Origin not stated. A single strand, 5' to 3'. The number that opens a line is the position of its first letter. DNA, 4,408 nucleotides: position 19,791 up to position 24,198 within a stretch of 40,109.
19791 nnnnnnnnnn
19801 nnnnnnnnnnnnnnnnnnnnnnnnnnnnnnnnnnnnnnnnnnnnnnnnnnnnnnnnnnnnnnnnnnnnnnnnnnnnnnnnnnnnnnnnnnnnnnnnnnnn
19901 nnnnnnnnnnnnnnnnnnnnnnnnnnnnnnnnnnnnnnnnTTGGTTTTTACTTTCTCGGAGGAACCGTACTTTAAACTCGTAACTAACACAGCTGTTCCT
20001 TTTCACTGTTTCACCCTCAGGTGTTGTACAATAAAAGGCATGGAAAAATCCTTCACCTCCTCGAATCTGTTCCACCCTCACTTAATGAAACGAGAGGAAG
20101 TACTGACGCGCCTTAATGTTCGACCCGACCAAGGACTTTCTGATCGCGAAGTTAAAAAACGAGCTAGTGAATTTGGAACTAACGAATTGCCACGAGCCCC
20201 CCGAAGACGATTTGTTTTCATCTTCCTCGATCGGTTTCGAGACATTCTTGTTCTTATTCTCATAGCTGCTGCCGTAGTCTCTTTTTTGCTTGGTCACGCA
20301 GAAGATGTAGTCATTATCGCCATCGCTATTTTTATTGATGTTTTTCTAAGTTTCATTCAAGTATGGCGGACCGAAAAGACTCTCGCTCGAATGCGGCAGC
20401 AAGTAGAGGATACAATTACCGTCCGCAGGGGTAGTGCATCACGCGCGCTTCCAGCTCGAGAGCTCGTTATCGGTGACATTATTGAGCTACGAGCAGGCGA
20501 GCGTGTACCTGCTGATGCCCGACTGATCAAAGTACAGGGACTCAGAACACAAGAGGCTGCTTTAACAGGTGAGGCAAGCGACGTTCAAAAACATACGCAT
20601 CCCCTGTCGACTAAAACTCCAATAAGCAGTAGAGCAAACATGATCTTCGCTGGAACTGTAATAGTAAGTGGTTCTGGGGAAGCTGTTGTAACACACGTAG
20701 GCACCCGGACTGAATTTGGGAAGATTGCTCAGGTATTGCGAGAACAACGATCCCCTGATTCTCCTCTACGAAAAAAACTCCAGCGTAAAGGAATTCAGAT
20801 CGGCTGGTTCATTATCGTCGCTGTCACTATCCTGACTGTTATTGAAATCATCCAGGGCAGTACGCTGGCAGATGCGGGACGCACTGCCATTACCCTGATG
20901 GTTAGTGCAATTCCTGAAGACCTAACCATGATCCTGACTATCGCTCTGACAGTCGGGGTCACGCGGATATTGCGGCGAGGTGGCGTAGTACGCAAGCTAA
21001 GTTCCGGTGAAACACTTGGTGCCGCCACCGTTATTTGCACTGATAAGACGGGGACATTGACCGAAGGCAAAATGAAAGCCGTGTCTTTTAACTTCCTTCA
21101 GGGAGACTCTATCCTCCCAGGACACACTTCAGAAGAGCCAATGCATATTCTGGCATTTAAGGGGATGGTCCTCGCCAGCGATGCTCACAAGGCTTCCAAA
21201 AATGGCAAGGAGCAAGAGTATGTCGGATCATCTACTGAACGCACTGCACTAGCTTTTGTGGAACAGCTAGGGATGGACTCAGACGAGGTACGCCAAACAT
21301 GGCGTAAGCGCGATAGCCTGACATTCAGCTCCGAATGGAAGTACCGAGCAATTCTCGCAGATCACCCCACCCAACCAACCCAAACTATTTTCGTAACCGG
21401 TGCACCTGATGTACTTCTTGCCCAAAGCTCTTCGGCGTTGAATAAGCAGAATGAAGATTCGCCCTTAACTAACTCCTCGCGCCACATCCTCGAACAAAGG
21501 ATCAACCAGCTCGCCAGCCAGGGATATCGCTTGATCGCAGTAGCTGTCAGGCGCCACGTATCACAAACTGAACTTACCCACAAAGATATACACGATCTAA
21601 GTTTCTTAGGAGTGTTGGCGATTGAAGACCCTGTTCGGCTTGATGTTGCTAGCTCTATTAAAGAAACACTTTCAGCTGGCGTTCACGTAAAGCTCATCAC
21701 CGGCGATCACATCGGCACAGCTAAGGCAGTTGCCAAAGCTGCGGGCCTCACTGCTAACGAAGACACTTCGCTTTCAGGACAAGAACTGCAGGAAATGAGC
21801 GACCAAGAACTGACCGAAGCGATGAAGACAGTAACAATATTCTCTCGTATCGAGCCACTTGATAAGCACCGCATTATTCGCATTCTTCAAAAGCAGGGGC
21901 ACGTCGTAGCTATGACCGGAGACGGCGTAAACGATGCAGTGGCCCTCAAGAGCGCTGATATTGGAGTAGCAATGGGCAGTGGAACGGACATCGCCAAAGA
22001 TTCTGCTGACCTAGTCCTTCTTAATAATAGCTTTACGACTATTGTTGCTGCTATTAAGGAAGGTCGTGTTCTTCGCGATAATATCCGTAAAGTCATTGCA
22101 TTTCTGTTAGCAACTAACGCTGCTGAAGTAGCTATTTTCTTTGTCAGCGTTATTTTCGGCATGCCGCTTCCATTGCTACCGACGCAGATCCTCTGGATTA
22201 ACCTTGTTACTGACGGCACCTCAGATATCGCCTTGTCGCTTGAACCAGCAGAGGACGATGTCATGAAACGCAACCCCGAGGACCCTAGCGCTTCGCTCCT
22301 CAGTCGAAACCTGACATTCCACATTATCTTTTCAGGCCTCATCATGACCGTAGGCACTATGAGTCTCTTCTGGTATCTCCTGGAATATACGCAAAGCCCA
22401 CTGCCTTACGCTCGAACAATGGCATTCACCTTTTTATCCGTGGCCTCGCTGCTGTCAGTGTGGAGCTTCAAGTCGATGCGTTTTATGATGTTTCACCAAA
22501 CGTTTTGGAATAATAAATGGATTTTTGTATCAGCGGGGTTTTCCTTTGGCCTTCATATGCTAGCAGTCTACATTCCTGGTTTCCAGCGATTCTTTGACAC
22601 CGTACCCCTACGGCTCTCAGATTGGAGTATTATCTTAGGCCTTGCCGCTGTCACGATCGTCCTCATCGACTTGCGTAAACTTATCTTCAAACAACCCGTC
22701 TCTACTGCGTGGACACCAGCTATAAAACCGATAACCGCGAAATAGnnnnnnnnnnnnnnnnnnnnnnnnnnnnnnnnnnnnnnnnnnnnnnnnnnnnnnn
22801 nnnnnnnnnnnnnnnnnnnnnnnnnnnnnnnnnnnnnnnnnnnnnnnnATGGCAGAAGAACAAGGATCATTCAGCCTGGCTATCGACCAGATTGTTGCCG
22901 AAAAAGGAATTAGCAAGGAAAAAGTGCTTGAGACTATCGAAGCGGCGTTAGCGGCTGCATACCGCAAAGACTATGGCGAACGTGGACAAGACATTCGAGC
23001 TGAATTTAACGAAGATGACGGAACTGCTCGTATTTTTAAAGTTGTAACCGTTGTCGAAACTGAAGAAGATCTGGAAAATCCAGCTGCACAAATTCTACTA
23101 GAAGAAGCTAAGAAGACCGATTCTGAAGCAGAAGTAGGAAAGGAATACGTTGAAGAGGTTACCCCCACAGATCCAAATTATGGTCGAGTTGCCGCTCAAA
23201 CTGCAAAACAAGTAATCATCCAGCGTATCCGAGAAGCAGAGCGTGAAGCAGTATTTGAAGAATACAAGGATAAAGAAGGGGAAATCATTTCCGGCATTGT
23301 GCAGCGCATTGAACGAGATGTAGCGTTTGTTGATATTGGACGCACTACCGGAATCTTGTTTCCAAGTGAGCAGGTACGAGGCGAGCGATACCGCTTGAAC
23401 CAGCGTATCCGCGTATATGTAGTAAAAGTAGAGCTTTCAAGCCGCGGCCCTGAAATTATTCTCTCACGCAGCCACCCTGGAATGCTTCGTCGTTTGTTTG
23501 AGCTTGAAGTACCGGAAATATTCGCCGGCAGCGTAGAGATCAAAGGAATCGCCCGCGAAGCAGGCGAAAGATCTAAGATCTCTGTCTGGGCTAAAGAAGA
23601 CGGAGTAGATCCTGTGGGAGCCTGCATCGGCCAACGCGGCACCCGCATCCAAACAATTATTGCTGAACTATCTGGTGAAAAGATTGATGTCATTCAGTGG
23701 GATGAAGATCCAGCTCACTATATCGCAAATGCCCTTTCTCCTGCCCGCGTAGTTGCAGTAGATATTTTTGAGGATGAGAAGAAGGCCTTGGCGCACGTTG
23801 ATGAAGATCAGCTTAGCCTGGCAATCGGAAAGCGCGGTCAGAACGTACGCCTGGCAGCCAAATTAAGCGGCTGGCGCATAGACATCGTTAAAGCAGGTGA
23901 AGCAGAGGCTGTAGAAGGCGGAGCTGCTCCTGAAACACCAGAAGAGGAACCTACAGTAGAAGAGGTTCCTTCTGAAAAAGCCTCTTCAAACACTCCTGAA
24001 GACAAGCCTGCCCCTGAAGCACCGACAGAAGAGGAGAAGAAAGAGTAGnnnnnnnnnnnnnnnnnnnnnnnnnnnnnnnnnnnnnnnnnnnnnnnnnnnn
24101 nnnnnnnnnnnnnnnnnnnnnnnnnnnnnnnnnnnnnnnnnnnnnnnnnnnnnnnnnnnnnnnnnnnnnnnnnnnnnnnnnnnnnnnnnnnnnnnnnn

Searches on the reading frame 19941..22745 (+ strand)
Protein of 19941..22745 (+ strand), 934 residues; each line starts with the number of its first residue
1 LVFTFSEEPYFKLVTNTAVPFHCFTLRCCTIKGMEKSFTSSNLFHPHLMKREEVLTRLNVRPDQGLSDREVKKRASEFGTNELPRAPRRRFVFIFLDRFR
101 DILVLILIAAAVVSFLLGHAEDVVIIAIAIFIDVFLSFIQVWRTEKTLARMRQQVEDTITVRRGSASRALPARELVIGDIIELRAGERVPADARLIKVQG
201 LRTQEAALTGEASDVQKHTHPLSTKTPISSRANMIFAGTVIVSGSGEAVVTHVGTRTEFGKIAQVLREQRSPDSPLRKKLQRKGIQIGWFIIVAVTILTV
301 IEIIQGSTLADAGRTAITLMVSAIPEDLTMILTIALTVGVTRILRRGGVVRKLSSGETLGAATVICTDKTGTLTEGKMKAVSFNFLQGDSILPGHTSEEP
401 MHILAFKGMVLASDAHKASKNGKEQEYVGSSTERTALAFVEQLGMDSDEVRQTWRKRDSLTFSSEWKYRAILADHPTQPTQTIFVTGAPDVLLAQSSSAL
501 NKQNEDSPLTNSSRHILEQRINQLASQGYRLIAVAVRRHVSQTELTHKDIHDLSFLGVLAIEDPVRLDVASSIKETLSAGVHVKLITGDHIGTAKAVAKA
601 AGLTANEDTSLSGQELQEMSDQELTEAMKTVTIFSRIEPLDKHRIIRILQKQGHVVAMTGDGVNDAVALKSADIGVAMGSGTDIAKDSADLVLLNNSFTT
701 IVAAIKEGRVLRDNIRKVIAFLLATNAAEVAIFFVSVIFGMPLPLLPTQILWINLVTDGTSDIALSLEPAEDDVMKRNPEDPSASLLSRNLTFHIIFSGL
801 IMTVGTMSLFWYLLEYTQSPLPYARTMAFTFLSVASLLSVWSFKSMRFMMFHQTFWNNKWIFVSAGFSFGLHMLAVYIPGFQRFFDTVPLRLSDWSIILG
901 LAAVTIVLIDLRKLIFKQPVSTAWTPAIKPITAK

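Call 14: search_protein_families(library=ncbifam, proteins=[window:19941-22745:+])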
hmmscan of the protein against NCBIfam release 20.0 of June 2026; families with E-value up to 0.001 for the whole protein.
window:19941-22745:+ (934 aa): 23 families
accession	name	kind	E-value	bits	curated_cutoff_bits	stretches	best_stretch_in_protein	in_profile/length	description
TIGR01522.1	ATPase-IIA2_Ca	equivalog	7.9e-184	612.8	798.3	1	49-917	7-851/854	calcium-transporting P-type ATPase, PMR1-type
TIGR01116.1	ATPase-IIA1_Ca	equivalog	4.3e-161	537.8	703.4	1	96-910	2-791/799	calcium-translocating P-type ATPase, SERCA-type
TIGR01517.1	ATPase-IIB_Ca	equivalog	1.1e-145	487.1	507.05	1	47-914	37-878/882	calcium-translocating P-type ATPase, PMCA-type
TIGR01524.1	ATPase-IIIB_Mg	equivalog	3.8e-117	392.3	610.75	1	42-815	11-761/867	magnesium-translocating P-type ATPase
TIGR01647.1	ATPase-IIIA_H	equivalog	5.7e-113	378.6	615.5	1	65-826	1-688/755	plasma-membrane proton-efflux P-type ATPase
TIGR01523.1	ATPase-IID_K-Na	equivalog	3.3e-106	356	645.05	3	425-811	454-855/997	potassium/sodium efflux P-type ATPase, fungal-type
TIGR01106.1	ATPase-IIC_X-K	subfamily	1.2e-104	351.1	946.1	2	47-607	18-611/997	Na,H/K antiporter P-type ATPase subunit alpha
NF011702.0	PRK15122.1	subfamily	1.9e-99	333.8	975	1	50-815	35-800/907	magnesium-translocating P-type ATPase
TIGR01494.1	ATPase_P-type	subfamily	3.3e-79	266.5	62.3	3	126-385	2-234/478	HAD-IC family P-type ATPase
TIGR01525.1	ATPase-IB_hvy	subfamily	5.5e-65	220.3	346.25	3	106-390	4-276/560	heavy metal translocating P-type ATPase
TIGR01657.1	P-ATPase-V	hypoth_equivalog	3.1e-58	197.2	618.25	2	59-609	133-703/1055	ATP13A2 family polyamine export P-type ATPase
TIGR01512.1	ATPase-IB2_Cd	subfamily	8.9e-48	163.2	313.5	3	106-385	4-257/494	cadmium family heavy metal-translocating P-type ATPase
TIGR01511.1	ATPase-IB1_Cu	subfamily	5.2e-46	157.6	397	3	121-405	44-305/542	copper-translocating P-type ATPase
NF008262.1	PRK11033.1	equivalog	2e-38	132.4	1005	2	639-741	606-703/731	zinc/cadmium/mercury/lead-transporting ATPase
NF033775.1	P_type_ZntA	exception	1.2e-32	113.1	1240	2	638-741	606-704/732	Zn(II)/Cd(II)/Pb(II) translocating P-type ATPase ZntA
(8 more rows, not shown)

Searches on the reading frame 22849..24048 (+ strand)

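Call 14: search_protein_families(library=ncbifam, proteins=[window:22849-24048:+])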
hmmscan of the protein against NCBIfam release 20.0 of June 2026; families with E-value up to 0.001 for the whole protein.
window:22849-24048:+ (399 aa): 9 families
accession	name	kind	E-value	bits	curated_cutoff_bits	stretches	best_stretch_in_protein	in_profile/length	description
TIGR01953.1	NusA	equivalog_domain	1.4e-118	395.8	253.4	1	10-348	4-337/340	transcription termination factor NusA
NF006645.0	PRK09202.4-5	equivalog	9.4e-60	202.7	532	1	6-354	17-375/540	transcription termination/antitermination protein NusA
NF006642.0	PRK09202.4-1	equivalog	5.6e-35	120.9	687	1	71-348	91-374/614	transcription termination/antitermination protein NusA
TIGR01952.1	nusA_arch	equivalog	8.6e-14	52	74.35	1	256-346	44-135/141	NusA-like transcription termination signal-binding factor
NF006261.0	PRK08406.1-5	equivalog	3.6e-08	33.2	231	0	255-301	42-87/173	transcription elongation factor NusA-like protein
TIGR00717.1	rpsA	equivalog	6.3e-06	25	577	1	137-208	12-83/516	30S ribosomal protein S1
NF000907.0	PRK00087.1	equivalog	7.5e-06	24.4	624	1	118-195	455-536/671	bifunctional 4-hydroxy-3-methylbut-2-enyl diphosphate reductase/30S ribosomal protein S1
NF005208.0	PRK06676.1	equivalog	3.9e-05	22.8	368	1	86-174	140-224/391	30S ribosomal protein S1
NF004952.0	PRK06299.1-2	equivalog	0.00011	20.7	524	1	130-208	31-114/580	30S ribosomal protein S1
